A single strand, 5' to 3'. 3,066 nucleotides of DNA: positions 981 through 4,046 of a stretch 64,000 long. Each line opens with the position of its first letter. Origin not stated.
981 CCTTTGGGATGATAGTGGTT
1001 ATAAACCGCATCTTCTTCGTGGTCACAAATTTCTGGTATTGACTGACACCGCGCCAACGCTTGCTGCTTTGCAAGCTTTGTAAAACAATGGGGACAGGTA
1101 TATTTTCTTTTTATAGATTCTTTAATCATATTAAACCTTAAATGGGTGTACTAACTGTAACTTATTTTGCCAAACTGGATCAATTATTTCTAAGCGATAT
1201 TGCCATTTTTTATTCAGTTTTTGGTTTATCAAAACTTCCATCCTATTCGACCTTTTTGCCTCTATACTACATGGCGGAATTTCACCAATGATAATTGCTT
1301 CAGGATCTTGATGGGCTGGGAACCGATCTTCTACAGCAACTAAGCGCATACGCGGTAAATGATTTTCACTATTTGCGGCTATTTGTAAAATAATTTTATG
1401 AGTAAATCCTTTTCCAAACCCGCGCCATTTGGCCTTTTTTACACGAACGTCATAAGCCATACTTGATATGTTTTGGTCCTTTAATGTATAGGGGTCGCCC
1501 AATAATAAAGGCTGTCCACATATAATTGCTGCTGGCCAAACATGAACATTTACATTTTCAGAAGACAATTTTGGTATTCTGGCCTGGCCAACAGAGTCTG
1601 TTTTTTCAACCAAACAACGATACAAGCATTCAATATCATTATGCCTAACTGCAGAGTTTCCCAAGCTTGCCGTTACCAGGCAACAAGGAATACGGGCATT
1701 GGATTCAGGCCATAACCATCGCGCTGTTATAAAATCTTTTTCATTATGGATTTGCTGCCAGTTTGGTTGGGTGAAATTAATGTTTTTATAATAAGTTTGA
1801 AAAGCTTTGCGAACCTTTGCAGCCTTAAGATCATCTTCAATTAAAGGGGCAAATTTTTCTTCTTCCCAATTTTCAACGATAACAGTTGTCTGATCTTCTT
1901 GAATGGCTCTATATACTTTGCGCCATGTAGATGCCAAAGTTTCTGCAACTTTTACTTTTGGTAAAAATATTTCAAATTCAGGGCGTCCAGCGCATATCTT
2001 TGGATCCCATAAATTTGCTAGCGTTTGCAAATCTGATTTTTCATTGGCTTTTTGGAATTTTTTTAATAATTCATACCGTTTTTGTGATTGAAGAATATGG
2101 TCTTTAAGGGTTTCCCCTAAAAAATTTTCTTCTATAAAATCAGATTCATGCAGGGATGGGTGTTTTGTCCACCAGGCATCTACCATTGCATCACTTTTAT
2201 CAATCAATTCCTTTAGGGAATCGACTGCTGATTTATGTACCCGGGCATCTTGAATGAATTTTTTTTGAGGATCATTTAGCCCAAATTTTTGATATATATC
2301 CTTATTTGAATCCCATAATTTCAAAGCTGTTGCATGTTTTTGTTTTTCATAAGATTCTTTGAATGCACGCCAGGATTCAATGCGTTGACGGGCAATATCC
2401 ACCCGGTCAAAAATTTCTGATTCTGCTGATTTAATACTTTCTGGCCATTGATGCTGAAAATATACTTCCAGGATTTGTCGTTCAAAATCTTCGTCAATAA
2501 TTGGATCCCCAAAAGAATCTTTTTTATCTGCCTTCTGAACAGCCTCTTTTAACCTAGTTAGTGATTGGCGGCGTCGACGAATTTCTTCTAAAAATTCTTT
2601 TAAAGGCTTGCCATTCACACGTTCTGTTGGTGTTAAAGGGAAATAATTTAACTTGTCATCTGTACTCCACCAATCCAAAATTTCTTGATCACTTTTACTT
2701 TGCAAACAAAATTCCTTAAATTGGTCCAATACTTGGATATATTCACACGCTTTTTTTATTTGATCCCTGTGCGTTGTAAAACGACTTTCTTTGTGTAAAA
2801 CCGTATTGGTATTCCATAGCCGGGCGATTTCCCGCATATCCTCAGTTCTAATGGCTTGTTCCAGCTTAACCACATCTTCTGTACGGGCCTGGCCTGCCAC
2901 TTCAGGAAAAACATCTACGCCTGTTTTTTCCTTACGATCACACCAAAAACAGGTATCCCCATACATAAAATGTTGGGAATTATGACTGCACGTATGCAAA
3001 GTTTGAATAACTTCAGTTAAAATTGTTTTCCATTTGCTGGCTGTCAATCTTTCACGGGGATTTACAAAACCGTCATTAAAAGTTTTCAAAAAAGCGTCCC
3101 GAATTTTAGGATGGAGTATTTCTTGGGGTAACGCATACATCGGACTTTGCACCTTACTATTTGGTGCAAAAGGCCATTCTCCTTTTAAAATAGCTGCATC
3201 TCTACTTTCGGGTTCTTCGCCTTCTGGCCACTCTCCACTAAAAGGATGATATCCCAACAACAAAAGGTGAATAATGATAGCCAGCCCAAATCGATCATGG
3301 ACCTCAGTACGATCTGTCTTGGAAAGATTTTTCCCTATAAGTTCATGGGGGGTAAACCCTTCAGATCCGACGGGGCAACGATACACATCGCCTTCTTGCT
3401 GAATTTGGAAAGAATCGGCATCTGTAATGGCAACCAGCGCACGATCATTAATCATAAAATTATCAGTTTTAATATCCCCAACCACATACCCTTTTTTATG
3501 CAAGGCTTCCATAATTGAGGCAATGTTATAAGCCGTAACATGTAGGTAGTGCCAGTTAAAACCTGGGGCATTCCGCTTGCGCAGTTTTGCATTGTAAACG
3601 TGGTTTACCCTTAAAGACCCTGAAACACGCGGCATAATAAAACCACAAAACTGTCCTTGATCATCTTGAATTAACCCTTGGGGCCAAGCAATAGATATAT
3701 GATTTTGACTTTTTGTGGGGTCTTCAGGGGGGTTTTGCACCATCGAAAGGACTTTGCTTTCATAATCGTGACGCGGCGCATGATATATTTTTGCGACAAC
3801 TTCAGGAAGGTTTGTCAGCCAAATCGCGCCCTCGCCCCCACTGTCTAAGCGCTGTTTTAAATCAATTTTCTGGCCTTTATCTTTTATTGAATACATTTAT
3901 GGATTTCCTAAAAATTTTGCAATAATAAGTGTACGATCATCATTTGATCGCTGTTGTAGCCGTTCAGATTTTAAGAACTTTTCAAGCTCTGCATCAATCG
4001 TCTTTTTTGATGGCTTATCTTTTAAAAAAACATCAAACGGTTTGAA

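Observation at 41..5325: A tightly packed vWA–PP2C–Ser/Thr kinase–zinc-ribbon operon (TerY-P-like phospho-switch) sits divergent to the T6SS cluster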

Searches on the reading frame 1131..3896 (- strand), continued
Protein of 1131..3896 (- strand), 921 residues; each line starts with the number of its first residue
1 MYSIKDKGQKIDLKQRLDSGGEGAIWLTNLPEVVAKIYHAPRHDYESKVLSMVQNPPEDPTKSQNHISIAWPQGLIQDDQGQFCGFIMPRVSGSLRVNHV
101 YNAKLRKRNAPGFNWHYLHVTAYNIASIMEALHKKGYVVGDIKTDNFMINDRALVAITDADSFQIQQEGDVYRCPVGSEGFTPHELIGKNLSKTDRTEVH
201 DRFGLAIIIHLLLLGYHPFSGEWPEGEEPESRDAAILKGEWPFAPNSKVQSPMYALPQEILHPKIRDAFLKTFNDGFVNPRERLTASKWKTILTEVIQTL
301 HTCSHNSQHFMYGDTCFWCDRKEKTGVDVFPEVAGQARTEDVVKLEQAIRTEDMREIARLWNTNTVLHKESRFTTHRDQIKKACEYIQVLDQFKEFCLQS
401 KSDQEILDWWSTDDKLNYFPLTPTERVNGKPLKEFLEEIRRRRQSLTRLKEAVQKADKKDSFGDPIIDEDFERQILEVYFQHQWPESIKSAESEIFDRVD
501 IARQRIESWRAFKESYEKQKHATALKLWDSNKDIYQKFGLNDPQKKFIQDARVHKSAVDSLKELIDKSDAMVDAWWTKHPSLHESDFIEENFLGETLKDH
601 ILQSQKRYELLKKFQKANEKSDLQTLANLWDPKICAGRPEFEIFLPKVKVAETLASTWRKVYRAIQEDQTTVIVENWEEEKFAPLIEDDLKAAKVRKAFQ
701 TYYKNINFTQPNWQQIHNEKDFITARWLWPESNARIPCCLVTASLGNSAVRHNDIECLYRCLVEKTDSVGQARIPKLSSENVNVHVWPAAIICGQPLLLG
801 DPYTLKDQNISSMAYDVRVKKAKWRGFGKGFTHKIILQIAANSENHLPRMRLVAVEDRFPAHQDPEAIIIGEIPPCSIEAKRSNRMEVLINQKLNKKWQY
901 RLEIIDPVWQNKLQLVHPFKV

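Call 58: find_encoding_contigs(protein=P0061, flank=10000, max_places=1)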
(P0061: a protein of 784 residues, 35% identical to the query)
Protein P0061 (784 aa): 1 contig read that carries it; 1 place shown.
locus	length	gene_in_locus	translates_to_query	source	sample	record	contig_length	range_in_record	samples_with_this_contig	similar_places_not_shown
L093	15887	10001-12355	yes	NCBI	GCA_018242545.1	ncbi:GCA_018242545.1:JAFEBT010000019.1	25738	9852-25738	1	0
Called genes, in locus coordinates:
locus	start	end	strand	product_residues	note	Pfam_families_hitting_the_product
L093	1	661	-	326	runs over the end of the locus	PF01380:SIS, PF00571:CBS (weak)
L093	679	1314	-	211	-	PF01612:DNA_pol_A_exo1, PF13482:RNase_H_2 (weak)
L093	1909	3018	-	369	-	PF00994:MoCF_biosynth, PF24102:FLAD1_M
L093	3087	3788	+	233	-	PF17746:SfsA_N, PF03749:SfsA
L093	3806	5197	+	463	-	PF07690:MFS_1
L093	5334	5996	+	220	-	-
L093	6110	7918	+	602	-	-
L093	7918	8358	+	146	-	PF01878:EVE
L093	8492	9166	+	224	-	PF00092:VWA, PF13519:VWA_2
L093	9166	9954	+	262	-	PF13672:PP2C_2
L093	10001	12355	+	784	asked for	PF00069:Pkinase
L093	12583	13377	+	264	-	PF00561:Abhydrolase_1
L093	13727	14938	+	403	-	PF00270:DEAD, PF04851:ResIII, PF00271:Helicase_C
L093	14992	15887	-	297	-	PF08011:PDDEXK_9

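Call 69: search_solved_structures(query=window:1131-3896:-, max_evalue=0.001)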
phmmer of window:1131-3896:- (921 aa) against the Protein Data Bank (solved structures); distinct sequences matched with E-value up to 0.001: 14.
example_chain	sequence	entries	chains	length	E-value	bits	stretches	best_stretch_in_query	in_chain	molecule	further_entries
9cko_A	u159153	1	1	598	6e-06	27.6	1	95-240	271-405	G protein-coupled receptor kinase 5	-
4wnk_A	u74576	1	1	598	1.2e-05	26.6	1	98-240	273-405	G protein-coupled receptor kinase 5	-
4tnb_A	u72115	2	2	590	1.5e-05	26.2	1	95-240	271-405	G protein-coupled receptor kinase 5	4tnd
6pjx_A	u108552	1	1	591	1.5e-05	26.2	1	95-240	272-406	G protein-coupled receptor kinase 5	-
9ckq_A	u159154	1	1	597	3e-05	25.3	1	95-240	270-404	G protein-coupled receptor kinase 5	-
8uap_A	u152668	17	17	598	3e-05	25.3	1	95-240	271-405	G protein-coupled receptor kinase 5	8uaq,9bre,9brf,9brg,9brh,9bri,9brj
9mx2_A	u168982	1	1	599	3e-05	25.3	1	95-240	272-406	G protein-coupled receptor kinase 5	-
4crs_A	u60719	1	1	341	6.5e-05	24.1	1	129-224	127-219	SERINE/THREONINE-PROTEIN KINASE N2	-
5l2q_C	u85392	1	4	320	0.00019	22.6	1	120-225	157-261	Serine/threonine-protein kinase 40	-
4yhj_A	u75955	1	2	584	0.00026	22.2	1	95-221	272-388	G protein-coupled receptor kinase 4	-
4otd_A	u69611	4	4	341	0.00028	22.1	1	129-224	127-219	Serine/threonine-protein kinase N1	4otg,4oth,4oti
6qp5_A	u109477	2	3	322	0.00074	20.7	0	129-222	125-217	Calcium/calmodulin-dependent protein kinase type 1D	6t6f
1vzo_A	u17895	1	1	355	0.00078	20.6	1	112-245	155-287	RIBOSOMAL PROTEIN S6 KINASE ALPHA 5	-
2jc6_A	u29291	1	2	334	0.00079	20.5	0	129-222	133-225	CALCIUM/CALMODULIN-DEPENDENT PROTEIN KINASE TYPE 1D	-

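Call 84: search_protein_families(library=pfam, proteins=[L023:7806-8807:-, L023:8800-9957:-, L023:10323-11975:+, L014:230-3052:-, L014:7421-8296:+, L014:6819-7424:+, L090:5601-8396:+, L093:6110-7918:+, L092:2525-7219:+, L006:2406-3791:-], max_evalue=0.001)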
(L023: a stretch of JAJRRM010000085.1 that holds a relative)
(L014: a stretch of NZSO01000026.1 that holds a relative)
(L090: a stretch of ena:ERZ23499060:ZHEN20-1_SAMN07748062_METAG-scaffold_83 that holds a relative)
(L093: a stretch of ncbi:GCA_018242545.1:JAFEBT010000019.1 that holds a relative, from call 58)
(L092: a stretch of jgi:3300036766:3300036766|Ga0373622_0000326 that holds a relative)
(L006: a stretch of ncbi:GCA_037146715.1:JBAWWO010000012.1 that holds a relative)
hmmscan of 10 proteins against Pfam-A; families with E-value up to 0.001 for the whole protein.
L023:7806-8807:- (333 aa): 7 families
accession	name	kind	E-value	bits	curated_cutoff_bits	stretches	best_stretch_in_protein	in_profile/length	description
PF07479.19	NAD_Gly3P_dh_C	-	4.1e-49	166.9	25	1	183-322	1-141/142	NAD-dependent glycerol-3-phosphate dehydrogenase C-terminus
PF01210.29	NAD_Gly3P_dh_N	-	3.2e-41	141.4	23.1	1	10-163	2-157/158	NAD-dependent glycerol-3-phosphate dehydrogenase N-terminus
PF20618.3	GPD_NAD_C_bact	-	2.3e-19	70.1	27.6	1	243-308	1-66/66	Bacterial GPD, NAD-dependent C-terminal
PF02558.23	ApbA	-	2.7e-11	43.8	22.2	1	10-117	1-107/150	Ketopantoate reductase PanE/ApbA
PF03807.23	F420_oxidored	-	3.3e-06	28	21.6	1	9-106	1-88/94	NADP oxidoreductase coenzyme F420-dependent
PF02826.25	2-Hacid_dh_C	-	5.6e-06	26.3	25.1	1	3-52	32-81/178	D-isomer specific 2-hydroxyacid dehydrogenase, NAD binding domain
PF03446.21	NAD_binding_2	-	0.00029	21.3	21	1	9-95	1-75/161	NAD binding domain of 6-phosphogluconate dehydrogenase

L023:8800-9957:- (385 aa): 2 families
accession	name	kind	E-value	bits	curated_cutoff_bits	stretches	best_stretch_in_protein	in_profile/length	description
PF00814.31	TsaD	-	8.5e-88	294.9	24.8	1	59-350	1-264/264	tRNA N6-adenosine threonylcarbamoyltransferase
PF22521.2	HypF_C_2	-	0.00056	20.2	27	0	251-345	151-236/241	Carbamoyltransferase, Kae1-like Domain, second subdomain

L023:10323-11975:+ (550 aa): 1 family
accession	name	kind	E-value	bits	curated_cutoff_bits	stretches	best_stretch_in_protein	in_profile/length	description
PF00118.29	Cpn60_TCP1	-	8.5e-82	275.8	34.3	1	23-524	1-488/490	TCP-1/cpn60 chaperonin family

L014:230-3052:- (940 aa): 1 family
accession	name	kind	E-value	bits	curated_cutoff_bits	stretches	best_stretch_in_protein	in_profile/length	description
PF12705.13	PDDEXK_1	-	8.2e-20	72.2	22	1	682-914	2-230/247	PD-(D/E)XK nuclease superfamily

L014:7421-8296:+ (291 aa): 1 family
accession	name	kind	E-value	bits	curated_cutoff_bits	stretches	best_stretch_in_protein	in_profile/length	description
PF10150.14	RNase_E_G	-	2.4e-20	73.6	25.5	1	138-279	123-269/270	Ribonuclease E/G family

L014:6819-7424:+ (201 aa): 1 family
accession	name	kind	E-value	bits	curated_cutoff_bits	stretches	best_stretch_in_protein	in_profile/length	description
PF02545.19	Maf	-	2.6e-41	141.8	27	1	8-189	2-185/187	Maf-like protein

L090:5601-8396:+ (931 aa): 0 families

L093:6110-7918:+ (602 aa): 0 families

L092:2525-7219:+ (1564 aa): 4 families
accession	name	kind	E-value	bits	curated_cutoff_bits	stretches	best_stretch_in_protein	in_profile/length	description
PF05954.17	Phage_GPD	-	5.5e-91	305.4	30.1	1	927-1221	1-300/305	Phage tail baseplate hub (GPD)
PF22178.3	Gp5_trimer_C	-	9.4e-21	74.5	30.9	1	1354-1460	1-102/112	Bacteriophage T4 gp5 C-terminal trimerisation domain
PF04717.18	Phage_base_V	-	2.3e-15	57.2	23.8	1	1270-1337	12-75/75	Type VI secretion system/phage-baseplate injector OB domain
PF06715.18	Gp5_C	-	1.8e-06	28.1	20.4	0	1467-1486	4-23/24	Gp5 C-terminal repeat (3 copies)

L006:2406-3791:- (461 aa): 0 families

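Call 99: find_related_loci(query=A4, collection=metagenome_contigs, flank=10000)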
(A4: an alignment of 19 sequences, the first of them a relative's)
Query A4 (921 aa) in metagenome_contigs; peptide patterns used: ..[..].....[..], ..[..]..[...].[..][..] (x = any residue, [..] = any of these).
250 stretches matched a pattern; 93 encode a relative of the query (tblastn E <= 1e-3); the best 80 are kept; 80 distinct loci.
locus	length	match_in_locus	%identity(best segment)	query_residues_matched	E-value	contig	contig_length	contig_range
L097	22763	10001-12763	79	1-921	0e+0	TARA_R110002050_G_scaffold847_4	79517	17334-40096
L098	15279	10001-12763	79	1-921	0e+0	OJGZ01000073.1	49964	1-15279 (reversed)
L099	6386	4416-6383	45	2-654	0e+0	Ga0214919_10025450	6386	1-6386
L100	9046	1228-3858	31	9-880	2e-140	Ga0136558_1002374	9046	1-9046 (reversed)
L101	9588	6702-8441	38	8-585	1e-116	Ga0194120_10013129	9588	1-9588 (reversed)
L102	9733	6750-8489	37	8-585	1e-114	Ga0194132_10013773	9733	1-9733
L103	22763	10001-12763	96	1-921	0e+0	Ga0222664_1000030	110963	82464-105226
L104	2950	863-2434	37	8-531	1e-117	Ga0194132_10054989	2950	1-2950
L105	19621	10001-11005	50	9-339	1e-103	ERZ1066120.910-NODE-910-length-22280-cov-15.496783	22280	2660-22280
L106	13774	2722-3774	47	9-355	1e-103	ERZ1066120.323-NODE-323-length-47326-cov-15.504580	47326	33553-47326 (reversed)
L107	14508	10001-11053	47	9-355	1e-103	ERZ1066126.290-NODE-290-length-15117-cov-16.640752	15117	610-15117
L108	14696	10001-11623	37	3-538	6e-103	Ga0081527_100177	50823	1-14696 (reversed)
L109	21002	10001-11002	48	1-330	5e-102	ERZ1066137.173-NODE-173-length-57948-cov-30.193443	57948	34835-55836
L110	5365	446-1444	48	9-337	3e-102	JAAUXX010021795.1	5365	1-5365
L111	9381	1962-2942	50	9-331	5e-102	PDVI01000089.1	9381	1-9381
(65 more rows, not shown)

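Call 108: search_protein_families(library=pfam, proteins=[L101:4722-5108:+, L101:3910-4701:+, L108:11819-12427:+, L010:8249-9298:+, L010:9389-9670:+, L010:9682-9993:+, L002:9025-9846:+], max_evalue=0.01)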
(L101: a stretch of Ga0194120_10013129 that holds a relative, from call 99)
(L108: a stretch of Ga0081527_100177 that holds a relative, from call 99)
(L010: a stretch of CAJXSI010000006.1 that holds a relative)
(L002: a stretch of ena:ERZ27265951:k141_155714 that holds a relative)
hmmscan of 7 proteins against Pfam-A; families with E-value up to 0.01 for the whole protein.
L101:4722-5108:+ (128 aa): 1 family
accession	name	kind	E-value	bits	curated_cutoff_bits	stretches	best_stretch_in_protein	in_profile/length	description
PF14107.11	DUF4280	-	1.2e-34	119.6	26.3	1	5-122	1-109/109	Domain of unknown function (DUF4280)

L101:3910-4701:+ (263 aa): 2 families
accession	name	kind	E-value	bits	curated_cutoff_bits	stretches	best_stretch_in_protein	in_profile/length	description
PF07661.19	MORN_2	-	8.5e-23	78.2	29.6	0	177-196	1-20/22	MORN repeat variant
PF22648.2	SET7_N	-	0.00081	19.6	27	0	124-160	1-37/74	Histone H3 K4-specific methyltransferase SET7 N-terminal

L108:11819-12427:+ (202 aa): 2 families
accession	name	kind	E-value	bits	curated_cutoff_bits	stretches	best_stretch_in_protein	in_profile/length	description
PF14362.11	DUF4407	-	0.0047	16.7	31.3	1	76-155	108-172/297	Domain of unknown function (DUF4407)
PF10186.14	ATG14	-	0.0057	16.2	33.2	1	89-155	50-116/347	Vacuolar sorting 38 and autophagy-related subunit 14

L010:8249-9298:+ (349 aa): 1 family
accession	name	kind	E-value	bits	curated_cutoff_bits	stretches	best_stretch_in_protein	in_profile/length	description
PF02661.23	Fic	-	2.4e-14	54.4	24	1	205-298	2-93/93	Fic/DOC family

L010:9389-9670:+ (93 aa): 1 family
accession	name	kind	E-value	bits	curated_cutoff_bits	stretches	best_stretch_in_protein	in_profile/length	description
PF05015.19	HigB-like_toxin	-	9e-20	71.4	27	1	20-93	19-91/91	RelE-like toxin of type II toxin-antitoxin system HigB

L010:9682-9993:+ (103 aa): 3 families
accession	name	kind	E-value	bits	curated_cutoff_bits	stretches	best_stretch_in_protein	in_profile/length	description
PF01381.28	HTH_3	-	1.6e-08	34.9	23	1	14-66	1-53/55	Helix-turn-helix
PF12844.13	HTH_19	-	0.00019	21.7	30.2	1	14-65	4-55/64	Helix-turn-helix domain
PF13560.12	HTH_31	-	0.0029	18.3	27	1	22-65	14-58/64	Helix-turn-helix domain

L002:9025-9846:+ (273 aa): 4 families
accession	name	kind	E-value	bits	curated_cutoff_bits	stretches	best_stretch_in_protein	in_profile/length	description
PF08238.18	Sel1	-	1.8e-30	104.7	30.7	3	155-189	2-36/36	Sel1 repeat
PF13432.12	TPR_16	-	2e-07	31.8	32.7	0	44-102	3-55/65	Tetratricopeptide repeat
PF19867.5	DUF6340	-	0.00022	21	26.4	0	47-86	216-255/258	Family of unknown function (DUF6340)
PF20308.4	TPR-S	-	0.0013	19.7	27.6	0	53-147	1-88/102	Tetratricopeptide Repeats-Sensor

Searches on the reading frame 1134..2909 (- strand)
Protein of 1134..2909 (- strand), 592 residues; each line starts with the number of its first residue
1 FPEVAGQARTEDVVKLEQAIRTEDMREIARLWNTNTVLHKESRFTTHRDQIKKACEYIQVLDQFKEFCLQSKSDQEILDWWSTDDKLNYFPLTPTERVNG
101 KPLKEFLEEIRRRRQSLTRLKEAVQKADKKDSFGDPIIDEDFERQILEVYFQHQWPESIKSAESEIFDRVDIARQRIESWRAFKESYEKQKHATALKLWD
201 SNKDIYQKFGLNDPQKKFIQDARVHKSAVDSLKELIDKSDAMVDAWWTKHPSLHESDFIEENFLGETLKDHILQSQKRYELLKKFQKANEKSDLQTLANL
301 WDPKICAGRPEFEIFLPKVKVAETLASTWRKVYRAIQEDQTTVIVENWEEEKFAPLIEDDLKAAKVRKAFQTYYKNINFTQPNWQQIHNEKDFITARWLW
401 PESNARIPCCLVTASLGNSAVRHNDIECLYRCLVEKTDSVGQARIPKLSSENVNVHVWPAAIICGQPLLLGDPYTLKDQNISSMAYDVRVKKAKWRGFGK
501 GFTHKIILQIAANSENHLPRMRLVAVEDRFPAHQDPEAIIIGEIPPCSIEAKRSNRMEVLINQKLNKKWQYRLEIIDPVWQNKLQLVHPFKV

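Call 41: predict_structure(alignment_id=A2)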
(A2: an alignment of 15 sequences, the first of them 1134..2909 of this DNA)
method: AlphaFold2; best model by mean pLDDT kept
length: 592 residues; sequences in the alignment: 15
mean_pLDDT: 85.6   pTM: 0.48
mean pLDDT of the five models: 85.6, 84.4, 83.1, 82.7, 82.5
residues with pLDDT >= 90: 214; 70-90: 338; 50-70: 37; < 50: 3
segments of 3 or more residues with pLDDT < 50: none
pLDDT, mean of each block of 10 residues (from residue 1): 68 90 89 88 87 90 88 82 78 77 87 90 88 74 93 87 91 92 93 94 86 91 94 91 93 92 93 92 92 85 86 89 88 93 92 85 92 86 76 85 86 86 80 88 85 89 91 80 80 61 78 80 89 83 85 81 80 82 70 39
secondary structure, 60 per line:
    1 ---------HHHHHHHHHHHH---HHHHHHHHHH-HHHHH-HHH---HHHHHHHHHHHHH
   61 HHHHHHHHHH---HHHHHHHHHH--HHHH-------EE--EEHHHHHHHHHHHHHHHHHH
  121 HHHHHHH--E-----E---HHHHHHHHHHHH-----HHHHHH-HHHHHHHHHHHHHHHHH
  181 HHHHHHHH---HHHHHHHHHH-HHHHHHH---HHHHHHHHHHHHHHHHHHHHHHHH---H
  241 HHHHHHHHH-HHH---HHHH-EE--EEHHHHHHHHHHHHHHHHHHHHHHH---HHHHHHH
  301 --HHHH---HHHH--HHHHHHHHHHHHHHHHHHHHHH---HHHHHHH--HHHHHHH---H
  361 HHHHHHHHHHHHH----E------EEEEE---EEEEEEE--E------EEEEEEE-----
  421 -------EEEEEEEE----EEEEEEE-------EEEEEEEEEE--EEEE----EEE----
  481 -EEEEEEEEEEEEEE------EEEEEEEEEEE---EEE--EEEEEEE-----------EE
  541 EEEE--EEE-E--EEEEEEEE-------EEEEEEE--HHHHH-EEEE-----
elements in order: H10-21 H25-34 H36-40 H48-70 H74-83 H86-89 H103-127 H140-151 H157-162 H164-188 H192-201 H203-209 H213-236 H240-249 H257-260 H268-290 H294-300 H303-306 H310-313 H316-337 H341-347 H350-356 H360-373 E385-389 E393-399 E409-415 E428-435 E440-446 E454-463 E466-469 E474-476 E482-495 E502-512 E516-518 E521-527 E539-544 E547-549 E554-561 E569-575 H578-582 E584-587
